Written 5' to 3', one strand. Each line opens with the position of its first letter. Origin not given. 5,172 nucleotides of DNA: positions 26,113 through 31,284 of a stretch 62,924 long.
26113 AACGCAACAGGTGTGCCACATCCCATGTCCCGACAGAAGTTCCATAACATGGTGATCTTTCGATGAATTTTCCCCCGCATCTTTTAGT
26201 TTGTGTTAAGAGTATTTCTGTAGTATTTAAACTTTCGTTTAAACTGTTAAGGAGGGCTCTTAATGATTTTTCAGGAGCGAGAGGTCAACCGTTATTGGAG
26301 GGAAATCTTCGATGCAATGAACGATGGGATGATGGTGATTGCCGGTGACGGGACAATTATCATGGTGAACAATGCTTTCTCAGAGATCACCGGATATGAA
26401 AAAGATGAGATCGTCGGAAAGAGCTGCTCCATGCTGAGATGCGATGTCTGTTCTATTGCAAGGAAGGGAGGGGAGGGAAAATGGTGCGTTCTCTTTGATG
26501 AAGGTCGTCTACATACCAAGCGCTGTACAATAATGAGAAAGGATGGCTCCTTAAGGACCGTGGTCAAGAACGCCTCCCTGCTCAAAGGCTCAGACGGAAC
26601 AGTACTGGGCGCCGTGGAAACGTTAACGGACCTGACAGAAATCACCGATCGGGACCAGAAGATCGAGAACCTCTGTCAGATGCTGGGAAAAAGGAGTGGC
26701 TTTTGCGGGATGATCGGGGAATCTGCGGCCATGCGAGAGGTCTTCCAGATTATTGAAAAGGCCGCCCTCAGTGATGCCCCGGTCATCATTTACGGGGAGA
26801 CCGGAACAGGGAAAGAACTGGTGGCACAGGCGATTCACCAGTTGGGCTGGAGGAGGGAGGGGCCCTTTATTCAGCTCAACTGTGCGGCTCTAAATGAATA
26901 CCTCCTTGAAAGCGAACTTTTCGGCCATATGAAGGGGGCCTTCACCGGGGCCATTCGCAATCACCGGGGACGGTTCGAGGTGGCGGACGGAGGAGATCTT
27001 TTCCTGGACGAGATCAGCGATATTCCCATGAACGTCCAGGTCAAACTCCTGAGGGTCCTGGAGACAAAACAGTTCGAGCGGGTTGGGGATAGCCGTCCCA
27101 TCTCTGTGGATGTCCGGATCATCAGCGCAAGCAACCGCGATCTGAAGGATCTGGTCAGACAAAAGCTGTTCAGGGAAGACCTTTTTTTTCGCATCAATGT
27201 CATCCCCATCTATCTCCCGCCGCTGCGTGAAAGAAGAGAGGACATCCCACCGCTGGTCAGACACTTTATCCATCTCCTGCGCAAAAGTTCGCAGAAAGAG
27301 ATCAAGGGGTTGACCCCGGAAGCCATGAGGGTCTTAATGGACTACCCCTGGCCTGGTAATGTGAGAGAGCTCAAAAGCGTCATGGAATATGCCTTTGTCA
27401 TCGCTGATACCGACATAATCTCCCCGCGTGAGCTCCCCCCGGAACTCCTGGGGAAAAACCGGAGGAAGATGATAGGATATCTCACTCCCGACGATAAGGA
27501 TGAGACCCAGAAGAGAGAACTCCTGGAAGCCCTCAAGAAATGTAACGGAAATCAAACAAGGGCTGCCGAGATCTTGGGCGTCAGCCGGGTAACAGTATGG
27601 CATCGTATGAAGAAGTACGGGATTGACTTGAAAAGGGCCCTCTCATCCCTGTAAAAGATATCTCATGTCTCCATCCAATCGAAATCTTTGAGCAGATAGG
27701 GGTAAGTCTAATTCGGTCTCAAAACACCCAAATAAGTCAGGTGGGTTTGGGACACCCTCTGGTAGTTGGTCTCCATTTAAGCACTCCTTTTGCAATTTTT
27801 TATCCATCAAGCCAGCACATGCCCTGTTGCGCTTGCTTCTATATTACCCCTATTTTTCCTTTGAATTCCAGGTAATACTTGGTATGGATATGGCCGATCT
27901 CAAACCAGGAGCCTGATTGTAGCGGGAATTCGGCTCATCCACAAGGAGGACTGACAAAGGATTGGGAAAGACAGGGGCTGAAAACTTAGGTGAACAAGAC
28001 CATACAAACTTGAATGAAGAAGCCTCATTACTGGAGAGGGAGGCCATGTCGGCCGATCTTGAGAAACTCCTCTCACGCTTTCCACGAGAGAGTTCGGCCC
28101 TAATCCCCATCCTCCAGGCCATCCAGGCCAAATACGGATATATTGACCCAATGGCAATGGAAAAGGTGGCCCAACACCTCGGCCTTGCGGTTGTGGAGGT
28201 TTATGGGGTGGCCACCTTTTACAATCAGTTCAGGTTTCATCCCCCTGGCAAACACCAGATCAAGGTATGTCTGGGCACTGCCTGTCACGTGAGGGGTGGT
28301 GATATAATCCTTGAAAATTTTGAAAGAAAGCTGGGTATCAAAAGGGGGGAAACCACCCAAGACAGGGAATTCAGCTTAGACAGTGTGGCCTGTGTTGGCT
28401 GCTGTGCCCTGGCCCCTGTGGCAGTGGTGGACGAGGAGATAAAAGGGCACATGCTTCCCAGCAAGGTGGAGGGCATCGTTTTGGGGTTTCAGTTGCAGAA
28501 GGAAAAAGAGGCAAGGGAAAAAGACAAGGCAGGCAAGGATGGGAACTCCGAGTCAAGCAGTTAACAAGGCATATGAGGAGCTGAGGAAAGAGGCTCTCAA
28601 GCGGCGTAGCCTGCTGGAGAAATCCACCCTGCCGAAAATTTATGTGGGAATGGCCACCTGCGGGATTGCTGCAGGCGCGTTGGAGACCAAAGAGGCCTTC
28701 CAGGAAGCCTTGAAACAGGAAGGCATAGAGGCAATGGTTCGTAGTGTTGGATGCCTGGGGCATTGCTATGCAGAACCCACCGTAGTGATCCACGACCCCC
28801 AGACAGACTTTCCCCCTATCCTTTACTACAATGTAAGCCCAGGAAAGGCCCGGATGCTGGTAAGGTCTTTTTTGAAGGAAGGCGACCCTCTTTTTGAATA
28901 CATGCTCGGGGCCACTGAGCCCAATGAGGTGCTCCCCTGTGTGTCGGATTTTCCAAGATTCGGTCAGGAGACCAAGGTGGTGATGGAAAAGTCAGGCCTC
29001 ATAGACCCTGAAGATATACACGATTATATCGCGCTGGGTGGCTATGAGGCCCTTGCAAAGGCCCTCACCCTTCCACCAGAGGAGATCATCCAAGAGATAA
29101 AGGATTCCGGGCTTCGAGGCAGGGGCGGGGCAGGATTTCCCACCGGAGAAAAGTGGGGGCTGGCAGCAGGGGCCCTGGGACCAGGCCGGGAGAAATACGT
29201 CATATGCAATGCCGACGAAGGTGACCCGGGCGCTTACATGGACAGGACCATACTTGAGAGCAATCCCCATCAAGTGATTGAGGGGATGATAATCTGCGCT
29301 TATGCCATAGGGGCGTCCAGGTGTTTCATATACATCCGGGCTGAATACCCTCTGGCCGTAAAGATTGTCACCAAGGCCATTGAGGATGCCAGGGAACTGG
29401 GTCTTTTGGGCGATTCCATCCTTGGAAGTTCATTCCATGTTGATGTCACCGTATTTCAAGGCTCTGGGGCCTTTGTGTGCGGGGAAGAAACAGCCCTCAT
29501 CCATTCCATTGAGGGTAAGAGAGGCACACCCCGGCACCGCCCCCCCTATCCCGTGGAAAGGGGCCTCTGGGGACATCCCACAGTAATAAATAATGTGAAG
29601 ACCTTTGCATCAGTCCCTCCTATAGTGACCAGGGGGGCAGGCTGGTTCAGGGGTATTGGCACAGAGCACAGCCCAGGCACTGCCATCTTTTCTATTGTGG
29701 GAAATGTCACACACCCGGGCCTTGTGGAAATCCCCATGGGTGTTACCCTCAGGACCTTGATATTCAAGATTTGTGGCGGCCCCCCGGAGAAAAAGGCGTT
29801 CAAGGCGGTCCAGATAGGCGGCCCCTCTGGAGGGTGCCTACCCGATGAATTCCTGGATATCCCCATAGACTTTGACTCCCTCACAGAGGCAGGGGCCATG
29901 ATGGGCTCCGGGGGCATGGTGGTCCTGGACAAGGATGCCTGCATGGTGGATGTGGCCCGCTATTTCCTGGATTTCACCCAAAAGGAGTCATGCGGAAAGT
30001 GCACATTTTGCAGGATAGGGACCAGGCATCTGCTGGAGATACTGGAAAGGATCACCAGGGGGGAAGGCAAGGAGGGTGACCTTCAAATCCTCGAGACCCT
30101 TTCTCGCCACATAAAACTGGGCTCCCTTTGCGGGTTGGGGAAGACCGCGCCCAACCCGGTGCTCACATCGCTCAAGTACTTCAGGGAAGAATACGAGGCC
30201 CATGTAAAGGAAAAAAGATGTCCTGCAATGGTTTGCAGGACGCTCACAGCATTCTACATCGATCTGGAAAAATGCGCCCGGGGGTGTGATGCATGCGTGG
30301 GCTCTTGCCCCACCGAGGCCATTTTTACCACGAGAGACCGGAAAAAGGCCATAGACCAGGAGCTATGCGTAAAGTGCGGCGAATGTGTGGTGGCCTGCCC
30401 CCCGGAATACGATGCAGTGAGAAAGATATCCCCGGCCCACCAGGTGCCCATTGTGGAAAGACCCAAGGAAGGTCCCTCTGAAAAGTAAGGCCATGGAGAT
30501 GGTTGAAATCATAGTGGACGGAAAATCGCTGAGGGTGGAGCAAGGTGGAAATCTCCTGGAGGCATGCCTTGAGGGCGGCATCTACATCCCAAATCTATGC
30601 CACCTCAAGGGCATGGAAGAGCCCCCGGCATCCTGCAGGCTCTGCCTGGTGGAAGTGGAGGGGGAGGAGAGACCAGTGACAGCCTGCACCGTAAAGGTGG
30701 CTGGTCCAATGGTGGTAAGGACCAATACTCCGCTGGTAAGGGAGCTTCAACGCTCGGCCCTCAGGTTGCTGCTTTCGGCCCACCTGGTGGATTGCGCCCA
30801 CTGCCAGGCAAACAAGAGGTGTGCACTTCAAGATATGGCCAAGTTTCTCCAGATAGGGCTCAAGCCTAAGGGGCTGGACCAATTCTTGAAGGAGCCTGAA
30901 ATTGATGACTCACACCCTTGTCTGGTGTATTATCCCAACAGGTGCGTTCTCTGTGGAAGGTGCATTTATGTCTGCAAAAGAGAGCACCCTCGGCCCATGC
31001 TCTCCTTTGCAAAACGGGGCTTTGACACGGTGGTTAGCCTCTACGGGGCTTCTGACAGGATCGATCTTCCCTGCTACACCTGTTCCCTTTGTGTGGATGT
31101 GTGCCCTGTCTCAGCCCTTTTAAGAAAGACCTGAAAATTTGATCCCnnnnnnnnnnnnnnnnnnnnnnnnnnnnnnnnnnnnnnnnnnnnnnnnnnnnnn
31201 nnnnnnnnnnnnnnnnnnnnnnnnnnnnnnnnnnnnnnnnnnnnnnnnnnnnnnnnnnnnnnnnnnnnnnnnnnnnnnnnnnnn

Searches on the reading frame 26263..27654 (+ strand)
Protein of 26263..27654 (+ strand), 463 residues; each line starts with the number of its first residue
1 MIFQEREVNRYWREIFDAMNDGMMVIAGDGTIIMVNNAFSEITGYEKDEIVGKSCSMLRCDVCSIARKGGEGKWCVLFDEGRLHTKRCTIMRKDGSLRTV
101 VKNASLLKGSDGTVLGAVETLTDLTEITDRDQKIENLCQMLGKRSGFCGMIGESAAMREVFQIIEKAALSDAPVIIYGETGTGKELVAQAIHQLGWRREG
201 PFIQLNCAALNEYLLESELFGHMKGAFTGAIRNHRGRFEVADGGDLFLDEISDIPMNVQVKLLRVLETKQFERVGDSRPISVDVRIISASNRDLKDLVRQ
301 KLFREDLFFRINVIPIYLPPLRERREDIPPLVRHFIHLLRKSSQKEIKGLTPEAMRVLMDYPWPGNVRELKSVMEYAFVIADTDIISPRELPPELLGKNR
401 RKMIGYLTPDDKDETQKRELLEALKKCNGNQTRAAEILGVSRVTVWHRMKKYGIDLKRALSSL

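Call 71: search_protein_families(library=pfam, proteins=[window:26263-27654:+], max_evalue=0.00001)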
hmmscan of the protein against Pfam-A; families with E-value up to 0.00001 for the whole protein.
window:26263-27654:+ (463 aa): 10 families
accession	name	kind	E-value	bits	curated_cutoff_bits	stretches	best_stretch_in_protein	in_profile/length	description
PF00158.32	Sigma54_activat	-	8.3e-70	234.3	20.2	1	150-316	1-167/168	Sigma-54 interaction domain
PF25601.1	AAA_lid_14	-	3.3e-28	97.8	27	1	322-401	1-80/87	AAA+ ATPase lid domain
PF14532.12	Sigma54_activ_2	-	6.7e-19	68.9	25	1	151-321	1-138/138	Sigma-54 interaction domain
PF13426.13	PAS_9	-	4.8e-15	56.1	27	1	20-126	1-103/103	PAS domain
PF02954.25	HTH_8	-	2.6e-13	49.9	22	1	414-452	4-42/42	Bacterial regulatory protein, Fis family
PF13188.13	PAS_8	-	3.5e-10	39.9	21.8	1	11-56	2-44/65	PAS domain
PF00989.32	PAS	-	9.3e-10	39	22.6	1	12-119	3-108/113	PAS fold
PF08448.16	PAS_4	-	1.6e-07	31.9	23.1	1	16-126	1-107/110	PAS fold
PF07728.20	AAA_5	-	2.2e-07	31.4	22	1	173-292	1-123/139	AAA domain (dynein-related subfamily)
PF08447.18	PAS_3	-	9.5e-06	26.2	25.6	0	32-117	1-85/89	PAS fold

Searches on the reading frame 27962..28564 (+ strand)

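Call 71: search_protein_families(library=pfam, proteins=[window:27962-28564:+], max_evalue=0.00001)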
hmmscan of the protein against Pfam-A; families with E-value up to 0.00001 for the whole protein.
window:27962-28564:+ (200 aa): 1 family
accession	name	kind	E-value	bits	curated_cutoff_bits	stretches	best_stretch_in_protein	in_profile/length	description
PF01257.25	2Fe-2S_thioredx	-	4.2e-50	169.8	24.8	1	34-173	2-141/145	Thioredoxin-like [2Fe-2S] ferredoxin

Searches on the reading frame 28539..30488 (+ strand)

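Call 71: search_protein_families(library=pfam, proteins=[window:28539-30488:+], max_evalue=0.00001)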
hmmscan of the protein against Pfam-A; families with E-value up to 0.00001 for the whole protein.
window:28539-30488:+ (649 aa): 6 families
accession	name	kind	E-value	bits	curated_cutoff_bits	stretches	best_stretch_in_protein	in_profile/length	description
PF01512.22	Complex1_51K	-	2e-47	161.3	31.2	1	187-360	1-149/150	Nuo51 FMN-binding domain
PF10589.14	NADH_4Fe-4S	-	4e-34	116.8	23.5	1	471-555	1-85/85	NADH-ubiquinone oxidoreductase-F iron-sulfur binding region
PF13237.11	Fer4_10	-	1.5e-07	31.7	25.5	1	573-621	3-53/53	4Fe-4S dicluster domain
PF12837.12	Fer4_6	-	2.7e-07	30.6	25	0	604-621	3-20/24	4Fe-4S binding domain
PF10531.15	SLBB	-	9.9e-07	28.9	27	1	384-430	2-51/55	SLBB domain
PF12797.12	Fer4_2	-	1.1e-06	28.6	24.5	0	602-621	2-21/22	4Fe-4S binding domain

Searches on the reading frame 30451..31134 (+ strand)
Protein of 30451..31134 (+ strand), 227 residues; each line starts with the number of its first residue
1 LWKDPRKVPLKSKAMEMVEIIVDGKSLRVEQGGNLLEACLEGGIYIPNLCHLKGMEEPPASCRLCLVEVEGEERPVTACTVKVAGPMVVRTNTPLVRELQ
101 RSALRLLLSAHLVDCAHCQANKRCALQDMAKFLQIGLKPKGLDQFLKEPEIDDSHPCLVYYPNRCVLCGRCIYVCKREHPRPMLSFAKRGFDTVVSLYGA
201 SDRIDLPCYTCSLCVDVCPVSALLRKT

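Call 71: search_protein_families(library=pfam, proteins=[window:30451-31134:+], max_evalue=0.00001)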
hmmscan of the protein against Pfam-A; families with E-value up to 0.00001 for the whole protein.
window:30451-31134:+ (227 aa): 4 families
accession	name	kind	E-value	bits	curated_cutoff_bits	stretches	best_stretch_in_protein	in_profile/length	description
PF13510.11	Fer2_4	-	5.4e-18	65.3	22.8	1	16-93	2-81/82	2Fe-2S iron-sulfur cluster binding domain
PF10588.14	NADH-G_4Fe-4S_3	-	1.9e-08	34.1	27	1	100-135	1-36/40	NADH-ubiquinone oxidoreductase-G iron-sulfur binding region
PF12838.12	Fer4_7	-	1.4e-06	29.1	27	1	164-222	1-52/52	4Fe-4S dicluster domain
PF13187.11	Fer4_9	-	4.5e-06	27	27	1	164-222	1-51/52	4Fe-4S dicluster domain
